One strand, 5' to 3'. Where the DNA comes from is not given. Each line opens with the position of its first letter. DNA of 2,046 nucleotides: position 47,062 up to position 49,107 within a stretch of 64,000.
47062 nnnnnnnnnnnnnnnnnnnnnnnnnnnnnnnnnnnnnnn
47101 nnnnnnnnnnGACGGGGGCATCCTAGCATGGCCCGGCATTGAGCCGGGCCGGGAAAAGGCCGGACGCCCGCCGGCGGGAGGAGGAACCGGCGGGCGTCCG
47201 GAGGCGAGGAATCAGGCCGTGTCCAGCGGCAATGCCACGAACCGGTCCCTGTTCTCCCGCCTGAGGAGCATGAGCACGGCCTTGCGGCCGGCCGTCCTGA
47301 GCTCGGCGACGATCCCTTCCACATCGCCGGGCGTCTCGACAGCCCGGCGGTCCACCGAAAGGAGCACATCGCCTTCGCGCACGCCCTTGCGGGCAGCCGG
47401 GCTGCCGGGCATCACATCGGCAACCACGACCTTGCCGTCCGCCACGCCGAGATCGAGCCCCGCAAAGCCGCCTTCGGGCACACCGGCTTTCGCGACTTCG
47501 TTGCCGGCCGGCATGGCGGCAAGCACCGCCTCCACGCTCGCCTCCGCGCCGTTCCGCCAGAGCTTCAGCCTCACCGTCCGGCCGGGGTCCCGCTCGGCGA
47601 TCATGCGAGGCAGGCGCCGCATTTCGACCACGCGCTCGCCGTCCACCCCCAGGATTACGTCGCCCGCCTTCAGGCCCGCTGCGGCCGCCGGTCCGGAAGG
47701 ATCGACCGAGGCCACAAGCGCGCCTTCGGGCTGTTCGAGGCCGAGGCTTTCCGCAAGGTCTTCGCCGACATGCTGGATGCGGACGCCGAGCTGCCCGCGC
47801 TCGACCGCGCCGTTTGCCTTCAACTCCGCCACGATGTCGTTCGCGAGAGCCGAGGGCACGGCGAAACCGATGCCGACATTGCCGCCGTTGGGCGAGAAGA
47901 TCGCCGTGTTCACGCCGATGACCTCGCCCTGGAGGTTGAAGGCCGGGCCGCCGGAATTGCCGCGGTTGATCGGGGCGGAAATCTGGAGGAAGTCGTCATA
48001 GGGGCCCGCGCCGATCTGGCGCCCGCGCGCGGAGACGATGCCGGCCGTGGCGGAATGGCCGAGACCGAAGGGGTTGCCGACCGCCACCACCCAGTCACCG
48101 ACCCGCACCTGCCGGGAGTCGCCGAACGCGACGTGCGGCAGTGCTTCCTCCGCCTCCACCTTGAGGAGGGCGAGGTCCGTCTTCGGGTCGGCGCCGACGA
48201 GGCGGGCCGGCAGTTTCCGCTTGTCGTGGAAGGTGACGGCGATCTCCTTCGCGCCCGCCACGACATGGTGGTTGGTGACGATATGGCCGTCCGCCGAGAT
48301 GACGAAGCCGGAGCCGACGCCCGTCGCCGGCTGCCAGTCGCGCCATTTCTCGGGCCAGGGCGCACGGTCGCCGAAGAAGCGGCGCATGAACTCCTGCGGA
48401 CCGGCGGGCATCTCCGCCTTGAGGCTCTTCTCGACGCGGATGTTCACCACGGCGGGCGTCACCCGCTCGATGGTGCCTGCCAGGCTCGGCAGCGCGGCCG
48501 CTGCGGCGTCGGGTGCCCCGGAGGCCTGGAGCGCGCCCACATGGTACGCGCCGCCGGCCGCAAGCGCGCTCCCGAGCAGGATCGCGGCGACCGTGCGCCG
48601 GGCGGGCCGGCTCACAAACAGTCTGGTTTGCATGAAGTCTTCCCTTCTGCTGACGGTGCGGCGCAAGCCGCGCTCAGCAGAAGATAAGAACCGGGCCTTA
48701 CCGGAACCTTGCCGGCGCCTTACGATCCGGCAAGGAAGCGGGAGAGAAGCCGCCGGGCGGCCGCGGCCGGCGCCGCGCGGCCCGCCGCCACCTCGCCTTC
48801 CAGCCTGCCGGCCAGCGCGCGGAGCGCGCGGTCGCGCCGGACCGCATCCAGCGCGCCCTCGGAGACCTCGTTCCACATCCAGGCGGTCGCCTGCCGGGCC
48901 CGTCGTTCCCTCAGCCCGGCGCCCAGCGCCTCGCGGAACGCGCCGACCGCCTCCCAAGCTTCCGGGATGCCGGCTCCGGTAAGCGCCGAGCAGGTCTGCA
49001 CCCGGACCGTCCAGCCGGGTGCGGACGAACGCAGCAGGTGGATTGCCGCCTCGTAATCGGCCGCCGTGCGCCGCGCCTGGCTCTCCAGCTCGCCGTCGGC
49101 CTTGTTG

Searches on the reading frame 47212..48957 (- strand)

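Call 79: search_protein_families(library=pfam, proteins=[window:47212-48957:-], max_evalue=0.0001)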
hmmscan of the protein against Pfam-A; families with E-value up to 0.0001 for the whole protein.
window:47212-48957:- (581 aa): 6 families
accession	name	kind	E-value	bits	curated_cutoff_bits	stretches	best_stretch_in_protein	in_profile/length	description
PF13365.12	Trypsin_2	-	1.6e-38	133.1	27.6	1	215-349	1-144/144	Trypsin-like peptidase domain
PF13180.12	PDZ_2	-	3.5e-26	91.7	27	2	388-476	1-77/80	PDZ domain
PF17820.7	PDZ_6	-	1.1e-23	83.1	27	2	511-567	1-54/54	PDZ domain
PF00595.29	PDZ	-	1.2e-21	77.3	23.2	2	386-466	8-80/81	PDZ domain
PF00089.32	Trypsin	-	1.2e-18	68.2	20.6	1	207-375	13-219/220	Trypsin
PF14685.13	PDZ_Tricorn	-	1.4e-06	28.6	25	0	518-572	30-84/88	Tricorn protease PDZ domain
